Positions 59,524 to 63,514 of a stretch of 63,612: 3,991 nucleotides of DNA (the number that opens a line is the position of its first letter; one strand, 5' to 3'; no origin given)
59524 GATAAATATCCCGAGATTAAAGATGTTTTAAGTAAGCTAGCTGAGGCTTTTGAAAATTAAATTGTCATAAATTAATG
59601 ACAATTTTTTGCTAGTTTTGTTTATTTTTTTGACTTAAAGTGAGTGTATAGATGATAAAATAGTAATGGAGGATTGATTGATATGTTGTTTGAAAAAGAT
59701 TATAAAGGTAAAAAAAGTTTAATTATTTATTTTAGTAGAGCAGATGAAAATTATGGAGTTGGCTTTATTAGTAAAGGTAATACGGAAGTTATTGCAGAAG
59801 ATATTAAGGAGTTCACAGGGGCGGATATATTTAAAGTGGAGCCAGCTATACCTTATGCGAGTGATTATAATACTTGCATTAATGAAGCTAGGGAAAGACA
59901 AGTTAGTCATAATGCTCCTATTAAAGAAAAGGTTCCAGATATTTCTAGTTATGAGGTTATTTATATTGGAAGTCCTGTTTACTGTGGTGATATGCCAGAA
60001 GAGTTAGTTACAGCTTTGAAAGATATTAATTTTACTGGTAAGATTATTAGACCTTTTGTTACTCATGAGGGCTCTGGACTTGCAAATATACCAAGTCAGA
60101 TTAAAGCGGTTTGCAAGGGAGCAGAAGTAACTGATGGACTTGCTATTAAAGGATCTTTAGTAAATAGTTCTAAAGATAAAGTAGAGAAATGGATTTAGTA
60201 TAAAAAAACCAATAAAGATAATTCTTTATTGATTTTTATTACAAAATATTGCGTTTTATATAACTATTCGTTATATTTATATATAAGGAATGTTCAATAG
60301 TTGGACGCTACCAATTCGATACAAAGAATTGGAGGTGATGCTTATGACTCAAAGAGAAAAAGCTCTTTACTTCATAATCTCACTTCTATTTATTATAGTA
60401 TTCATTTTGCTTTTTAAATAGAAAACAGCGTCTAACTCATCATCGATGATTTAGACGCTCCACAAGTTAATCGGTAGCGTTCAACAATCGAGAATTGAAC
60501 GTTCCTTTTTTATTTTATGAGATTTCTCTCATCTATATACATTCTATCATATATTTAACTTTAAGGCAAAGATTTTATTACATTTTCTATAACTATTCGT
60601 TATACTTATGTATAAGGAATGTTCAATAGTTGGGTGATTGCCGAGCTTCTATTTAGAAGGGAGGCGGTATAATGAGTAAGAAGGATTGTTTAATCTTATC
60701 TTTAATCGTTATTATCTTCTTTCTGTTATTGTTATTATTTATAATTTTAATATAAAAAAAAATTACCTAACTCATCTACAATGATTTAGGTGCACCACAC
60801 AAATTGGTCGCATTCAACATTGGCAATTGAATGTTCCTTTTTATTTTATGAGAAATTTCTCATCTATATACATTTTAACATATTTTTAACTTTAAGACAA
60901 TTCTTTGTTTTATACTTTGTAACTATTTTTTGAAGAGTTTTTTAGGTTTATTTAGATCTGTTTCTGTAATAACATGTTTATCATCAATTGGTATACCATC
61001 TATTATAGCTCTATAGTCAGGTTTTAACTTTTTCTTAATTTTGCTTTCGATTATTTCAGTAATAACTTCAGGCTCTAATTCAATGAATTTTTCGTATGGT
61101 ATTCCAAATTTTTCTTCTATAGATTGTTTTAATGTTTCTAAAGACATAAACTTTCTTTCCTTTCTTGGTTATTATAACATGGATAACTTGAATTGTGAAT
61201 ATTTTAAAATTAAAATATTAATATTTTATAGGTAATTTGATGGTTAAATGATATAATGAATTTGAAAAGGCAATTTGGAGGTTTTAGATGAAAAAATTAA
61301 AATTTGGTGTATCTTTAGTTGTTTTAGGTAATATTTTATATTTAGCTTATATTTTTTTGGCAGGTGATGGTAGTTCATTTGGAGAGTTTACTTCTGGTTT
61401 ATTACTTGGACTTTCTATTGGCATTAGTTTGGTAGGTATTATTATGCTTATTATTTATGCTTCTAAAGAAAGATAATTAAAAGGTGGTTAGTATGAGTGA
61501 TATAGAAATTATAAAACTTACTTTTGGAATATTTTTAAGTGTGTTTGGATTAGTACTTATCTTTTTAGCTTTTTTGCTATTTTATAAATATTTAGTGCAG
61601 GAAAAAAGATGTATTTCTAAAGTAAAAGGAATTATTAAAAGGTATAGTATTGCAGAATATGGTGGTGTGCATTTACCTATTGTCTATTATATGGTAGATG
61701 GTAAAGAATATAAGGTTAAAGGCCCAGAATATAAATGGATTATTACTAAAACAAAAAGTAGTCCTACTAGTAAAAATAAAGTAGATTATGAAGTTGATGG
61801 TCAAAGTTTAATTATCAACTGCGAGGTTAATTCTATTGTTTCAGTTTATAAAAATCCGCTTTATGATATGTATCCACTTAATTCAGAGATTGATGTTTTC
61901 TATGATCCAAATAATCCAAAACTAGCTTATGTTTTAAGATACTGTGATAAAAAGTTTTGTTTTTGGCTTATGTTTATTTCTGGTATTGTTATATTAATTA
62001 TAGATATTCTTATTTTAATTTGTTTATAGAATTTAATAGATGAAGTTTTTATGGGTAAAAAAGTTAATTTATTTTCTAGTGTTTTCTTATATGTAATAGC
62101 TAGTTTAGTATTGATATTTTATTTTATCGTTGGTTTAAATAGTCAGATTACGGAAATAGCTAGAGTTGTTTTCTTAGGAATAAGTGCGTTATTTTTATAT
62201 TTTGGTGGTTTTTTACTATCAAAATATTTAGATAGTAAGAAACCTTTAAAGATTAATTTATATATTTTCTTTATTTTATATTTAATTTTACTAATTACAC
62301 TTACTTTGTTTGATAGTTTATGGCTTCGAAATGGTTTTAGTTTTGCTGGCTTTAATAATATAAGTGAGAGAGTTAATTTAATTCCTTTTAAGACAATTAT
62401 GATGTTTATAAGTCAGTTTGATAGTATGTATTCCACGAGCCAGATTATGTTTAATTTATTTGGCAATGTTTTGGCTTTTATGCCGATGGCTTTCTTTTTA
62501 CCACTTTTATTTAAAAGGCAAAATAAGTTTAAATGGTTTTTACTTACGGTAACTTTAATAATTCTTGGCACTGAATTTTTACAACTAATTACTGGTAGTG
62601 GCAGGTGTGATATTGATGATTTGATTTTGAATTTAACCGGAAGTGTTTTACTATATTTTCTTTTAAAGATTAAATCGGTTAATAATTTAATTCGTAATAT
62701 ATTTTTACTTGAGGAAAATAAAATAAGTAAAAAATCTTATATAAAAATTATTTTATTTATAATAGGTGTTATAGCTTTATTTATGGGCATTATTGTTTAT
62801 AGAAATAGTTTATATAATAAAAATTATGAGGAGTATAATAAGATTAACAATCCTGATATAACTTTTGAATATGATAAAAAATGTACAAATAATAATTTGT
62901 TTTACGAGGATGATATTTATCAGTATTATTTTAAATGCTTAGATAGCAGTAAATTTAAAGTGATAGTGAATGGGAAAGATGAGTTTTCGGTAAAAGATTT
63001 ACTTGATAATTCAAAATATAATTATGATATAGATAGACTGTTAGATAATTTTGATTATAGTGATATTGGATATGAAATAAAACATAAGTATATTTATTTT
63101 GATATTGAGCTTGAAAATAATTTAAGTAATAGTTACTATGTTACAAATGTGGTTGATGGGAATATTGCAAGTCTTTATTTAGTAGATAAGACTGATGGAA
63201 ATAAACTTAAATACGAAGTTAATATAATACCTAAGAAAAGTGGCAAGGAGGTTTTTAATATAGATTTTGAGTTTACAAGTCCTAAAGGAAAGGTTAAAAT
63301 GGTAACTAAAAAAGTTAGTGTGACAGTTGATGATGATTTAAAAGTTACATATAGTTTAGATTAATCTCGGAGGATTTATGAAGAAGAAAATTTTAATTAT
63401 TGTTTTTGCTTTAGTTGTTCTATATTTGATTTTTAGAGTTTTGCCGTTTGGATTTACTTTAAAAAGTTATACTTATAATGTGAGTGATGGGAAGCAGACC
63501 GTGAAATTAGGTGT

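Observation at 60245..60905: Tandem pair of candidate type I toxin-antitoxin modules hidden in an ORF-free gap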

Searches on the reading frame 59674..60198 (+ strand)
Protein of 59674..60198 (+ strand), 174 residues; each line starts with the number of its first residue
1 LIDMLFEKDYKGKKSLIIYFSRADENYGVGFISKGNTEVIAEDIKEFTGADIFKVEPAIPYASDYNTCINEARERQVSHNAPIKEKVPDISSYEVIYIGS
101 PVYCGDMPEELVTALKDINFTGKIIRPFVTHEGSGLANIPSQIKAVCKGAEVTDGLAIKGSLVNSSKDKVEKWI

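Call 45: search_protein_families(library=pfam, max_evalue=0.01, proteins=[window:59674-60198:+])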
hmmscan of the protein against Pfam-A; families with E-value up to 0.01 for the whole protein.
window:59674-60198:+ (174 aa): 3 families
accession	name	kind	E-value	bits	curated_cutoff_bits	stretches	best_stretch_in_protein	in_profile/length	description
PF12682.12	Flavodoxin_4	-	7.3e-21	74.7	24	1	31-174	7-152/155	Flavodoxin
PF12724.12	Flavodoxin_5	-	0.0011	19.7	27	0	80-111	31-62/145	Flavodoxin domain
PF03358.20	FMN_red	-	0.0063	16.5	24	0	34-143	13-128/152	NADPH-dependent FMN reductase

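Call 71: find_encoding_contigs(protein=window:59683-60198:+, flank=4000, max_places=8)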
Protein window:59683-60198:+ (171 aa): 5 contigs read that carry it; 5 places shown.
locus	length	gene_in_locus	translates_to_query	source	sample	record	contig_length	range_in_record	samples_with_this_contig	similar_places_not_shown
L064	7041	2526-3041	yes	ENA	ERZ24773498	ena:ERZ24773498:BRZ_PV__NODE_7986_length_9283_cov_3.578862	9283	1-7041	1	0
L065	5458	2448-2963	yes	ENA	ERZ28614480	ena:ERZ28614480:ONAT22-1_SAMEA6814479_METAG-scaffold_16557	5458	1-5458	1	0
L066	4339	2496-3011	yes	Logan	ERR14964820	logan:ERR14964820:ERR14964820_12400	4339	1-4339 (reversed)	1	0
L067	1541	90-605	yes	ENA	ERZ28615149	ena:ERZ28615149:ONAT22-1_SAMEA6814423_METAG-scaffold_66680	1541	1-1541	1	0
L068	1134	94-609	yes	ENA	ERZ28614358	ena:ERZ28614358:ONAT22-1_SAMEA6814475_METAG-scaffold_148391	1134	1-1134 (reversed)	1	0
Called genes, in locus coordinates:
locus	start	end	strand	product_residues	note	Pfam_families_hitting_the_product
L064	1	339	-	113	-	?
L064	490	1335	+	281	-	PF00248:Aldo_ket_red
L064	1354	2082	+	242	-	PF00248:Aldo_ket_red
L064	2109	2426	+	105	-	-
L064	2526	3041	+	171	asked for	PF12682:Flavodoxin_4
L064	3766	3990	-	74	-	-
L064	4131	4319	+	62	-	-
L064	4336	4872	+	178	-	PF12158:DUF3592 (weak)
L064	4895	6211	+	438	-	PF04892:VanZ-LLP1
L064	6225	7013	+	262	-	-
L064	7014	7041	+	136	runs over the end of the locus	-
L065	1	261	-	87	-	?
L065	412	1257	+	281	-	PF00248:Aldo_ket_red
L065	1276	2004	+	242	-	PF00248:Aldo_ket_red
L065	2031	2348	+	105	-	-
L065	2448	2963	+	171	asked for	PF12682:Flavodoxin_4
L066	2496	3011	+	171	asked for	PF12682:Flavodoxin_4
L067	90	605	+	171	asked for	PF12682:Flavodoxin_4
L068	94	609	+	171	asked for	PF12682:Flavodoxin_4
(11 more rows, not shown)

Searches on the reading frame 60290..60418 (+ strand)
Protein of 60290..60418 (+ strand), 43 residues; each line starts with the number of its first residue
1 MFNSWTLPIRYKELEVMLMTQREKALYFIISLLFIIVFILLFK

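Call 43: list_cluster_members(proteins=[window:60290-60418:+, window:60344-60418:+, window:60672-60752:+, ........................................, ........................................, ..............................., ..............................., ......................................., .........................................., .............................])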
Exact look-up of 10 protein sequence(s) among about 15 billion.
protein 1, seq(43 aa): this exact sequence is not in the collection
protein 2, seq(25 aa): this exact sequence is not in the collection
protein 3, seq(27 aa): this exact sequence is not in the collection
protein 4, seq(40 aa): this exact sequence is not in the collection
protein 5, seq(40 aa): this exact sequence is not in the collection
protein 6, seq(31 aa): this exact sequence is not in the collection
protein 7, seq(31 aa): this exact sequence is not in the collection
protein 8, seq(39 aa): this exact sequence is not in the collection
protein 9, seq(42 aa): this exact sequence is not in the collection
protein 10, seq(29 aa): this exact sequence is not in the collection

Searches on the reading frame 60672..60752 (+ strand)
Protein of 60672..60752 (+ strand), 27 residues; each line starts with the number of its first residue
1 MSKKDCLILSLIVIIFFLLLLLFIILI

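Call 23: search_protein_families(library=pfam, max_evalue=10, proteins=[window:60672-60752:+])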
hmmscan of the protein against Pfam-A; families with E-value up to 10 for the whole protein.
seq(27 aa): 0 families

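Call 24: search_protein_families(library=ncbifam, max_evalue=10, proteins=[window:60672-60752:+])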
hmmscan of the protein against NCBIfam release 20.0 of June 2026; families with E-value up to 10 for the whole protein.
seq(27 aa): 1 family
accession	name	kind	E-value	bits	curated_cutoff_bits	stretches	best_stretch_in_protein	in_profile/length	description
NF007290.0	PRK09759.1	equivalog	0.27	11.3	89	1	7-25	6-24/50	type I toxin-antitoxin system toxin HokA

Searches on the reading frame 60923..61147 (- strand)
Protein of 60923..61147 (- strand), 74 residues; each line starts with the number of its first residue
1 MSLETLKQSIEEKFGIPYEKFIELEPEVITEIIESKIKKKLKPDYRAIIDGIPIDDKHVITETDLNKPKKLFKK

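Call 45: search_protein_families(library=pfam, max_evalue=0.01, proteins=[window:60923-61147:-])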
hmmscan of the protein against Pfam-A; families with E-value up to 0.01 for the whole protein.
window:60923-61147:- (74 aa): 0 families

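Call 74: find_encoding_contigs(protein=window:60923-61147:-, flank=2500, max_places=10)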
Protein window:60923-61147:- (74 aa): 13 contigs read that carry it; 10 places shown.
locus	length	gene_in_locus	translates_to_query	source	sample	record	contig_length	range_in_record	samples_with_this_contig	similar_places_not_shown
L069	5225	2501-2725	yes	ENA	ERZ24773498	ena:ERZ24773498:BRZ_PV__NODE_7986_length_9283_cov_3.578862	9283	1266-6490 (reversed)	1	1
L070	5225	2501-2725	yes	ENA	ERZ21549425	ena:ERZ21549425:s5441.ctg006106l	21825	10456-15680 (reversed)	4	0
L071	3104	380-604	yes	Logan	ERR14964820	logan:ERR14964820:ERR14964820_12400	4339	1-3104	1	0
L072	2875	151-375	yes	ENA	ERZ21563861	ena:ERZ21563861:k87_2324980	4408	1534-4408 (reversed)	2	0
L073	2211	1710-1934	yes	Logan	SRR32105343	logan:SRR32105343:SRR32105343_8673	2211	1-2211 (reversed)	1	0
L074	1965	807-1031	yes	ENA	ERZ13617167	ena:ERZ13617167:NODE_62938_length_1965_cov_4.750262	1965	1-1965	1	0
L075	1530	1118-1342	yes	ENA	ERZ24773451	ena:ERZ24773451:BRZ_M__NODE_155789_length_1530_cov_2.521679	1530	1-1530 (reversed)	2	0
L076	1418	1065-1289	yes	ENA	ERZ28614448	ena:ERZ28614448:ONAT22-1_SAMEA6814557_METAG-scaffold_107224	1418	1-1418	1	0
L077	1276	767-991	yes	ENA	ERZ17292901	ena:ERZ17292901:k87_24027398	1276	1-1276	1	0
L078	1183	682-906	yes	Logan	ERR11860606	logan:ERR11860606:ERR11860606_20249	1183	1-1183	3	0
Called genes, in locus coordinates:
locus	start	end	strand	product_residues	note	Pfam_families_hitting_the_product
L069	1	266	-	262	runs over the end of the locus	-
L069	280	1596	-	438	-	PF04892:VanZ-LLP1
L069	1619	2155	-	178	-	PF12158:DUF3592 (weak)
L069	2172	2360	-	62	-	-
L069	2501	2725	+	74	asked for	-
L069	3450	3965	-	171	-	PF12682:Flavodoxin_4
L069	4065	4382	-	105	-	-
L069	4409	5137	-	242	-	PF00248:Aldo_ket_red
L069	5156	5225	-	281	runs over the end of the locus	PF00248:Aldo_ket_red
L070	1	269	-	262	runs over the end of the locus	-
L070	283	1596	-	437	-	PF04892:VanZ-LLP1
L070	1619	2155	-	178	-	PF12158:DUF3592 (weak)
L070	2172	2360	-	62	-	-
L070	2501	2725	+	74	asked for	-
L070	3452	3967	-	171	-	PF12682:Flavodoxin_4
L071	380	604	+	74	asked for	-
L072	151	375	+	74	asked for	-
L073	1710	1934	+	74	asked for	-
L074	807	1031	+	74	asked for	-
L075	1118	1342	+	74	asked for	-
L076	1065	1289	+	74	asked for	-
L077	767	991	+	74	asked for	-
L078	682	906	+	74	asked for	-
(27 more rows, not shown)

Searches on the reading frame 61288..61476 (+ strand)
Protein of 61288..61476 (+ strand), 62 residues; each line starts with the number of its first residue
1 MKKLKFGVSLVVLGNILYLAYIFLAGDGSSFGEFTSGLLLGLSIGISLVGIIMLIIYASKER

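Call 45: search_protein_families(library=pfam, max_evalue=0.01, proteins=[window:61288-61476:+])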
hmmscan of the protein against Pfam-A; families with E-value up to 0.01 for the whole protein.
window:61288-61476:+ (62 aa): 0 families

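Call 75: find_encoding_contigs(protein=window:61288-61476:+, flank=2500, max_places=10)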
Protein window:61288-61476:+ (62 aa): 8 contigs read that carry it; 7 places shown.
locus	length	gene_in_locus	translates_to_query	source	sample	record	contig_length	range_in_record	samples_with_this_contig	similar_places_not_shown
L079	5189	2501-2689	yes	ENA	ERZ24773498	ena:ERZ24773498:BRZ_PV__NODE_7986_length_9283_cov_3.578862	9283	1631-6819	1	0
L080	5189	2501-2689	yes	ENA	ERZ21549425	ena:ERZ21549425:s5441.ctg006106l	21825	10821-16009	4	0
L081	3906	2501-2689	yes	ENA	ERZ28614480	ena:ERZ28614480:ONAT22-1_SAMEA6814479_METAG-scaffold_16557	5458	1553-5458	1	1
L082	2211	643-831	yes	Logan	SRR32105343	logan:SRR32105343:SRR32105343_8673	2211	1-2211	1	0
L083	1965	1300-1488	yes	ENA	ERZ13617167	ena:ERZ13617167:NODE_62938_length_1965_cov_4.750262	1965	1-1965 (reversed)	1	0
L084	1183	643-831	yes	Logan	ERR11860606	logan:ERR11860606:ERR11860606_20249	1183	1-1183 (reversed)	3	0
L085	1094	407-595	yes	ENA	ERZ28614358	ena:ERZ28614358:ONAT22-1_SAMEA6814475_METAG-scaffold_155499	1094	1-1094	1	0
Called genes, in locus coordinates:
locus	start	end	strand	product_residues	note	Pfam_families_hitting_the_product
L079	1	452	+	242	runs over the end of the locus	PF00248:Aldo_ket_red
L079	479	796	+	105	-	-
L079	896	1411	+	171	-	PF12682:Flavodoxin_4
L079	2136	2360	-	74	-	-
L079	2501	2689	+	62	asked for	-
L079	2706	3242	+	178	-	PF12158:DUF3592 (weak)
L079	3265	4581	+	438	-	PF04892:VanZ-LLP1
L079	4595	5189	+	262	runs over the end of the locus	-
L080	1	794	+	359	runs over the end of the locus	PF00248:Aldo_ket_red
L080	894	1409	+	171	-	PF12682:Flavodoxin_4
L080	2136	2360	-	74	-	-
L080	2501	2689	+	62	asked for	-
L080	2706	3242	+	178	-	PF12158:DUF3592 (weak)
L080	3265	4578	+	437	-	PF04892:VanZ-LLP1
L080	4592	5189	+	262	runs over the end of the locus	-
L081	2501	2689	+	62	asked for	-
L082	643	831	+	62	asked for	-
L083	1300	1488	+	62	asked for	-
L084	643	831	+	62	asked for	-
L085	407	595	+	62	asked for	-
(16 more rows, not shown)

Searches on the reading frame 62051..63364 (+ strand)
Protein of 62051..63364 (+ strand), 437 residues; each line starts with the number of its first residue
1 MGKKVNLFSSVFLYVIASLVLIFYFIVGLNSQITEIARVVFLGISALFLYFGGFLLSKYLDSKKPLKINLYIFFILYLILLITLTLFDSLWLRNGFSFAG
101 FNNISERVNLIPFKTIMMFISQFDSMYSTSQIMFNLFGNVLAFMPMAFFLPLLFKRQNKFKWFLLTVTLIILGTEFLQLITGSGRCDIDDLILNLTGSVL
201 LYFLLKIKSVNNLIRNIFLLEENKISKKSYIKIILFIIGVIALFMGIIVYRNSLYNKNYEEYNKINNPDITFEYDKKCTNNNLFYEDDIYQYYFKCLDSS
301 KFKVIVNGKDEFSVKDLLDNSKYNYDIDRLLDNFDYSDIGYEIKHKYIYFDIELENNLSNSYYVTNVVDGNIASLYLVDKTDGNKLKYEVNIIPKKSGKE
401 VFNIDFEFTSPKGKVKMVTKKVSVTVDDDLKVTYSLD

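Call 45: search_protein_families(library=pfam, max_evalue=0.01, proteins=[window:62051-63364:+])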
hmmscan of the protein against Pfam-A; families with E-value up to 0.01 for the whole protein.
window:62051-63364:+ (437 aa): 1 family
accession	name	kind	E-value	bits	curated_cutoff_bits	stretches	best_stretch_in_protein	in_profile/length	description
PF04892.17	VanZ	-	3e-23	83.2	30.1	1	74-207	1-124/126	VanZ like family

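Call 70: find_encoding_contigs(protein=window:62051-63364:+, flank=4000, max_places=8)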
Protein window:62051-63364:+ (437 aa): no gene with exactly this product is on record in the collection.
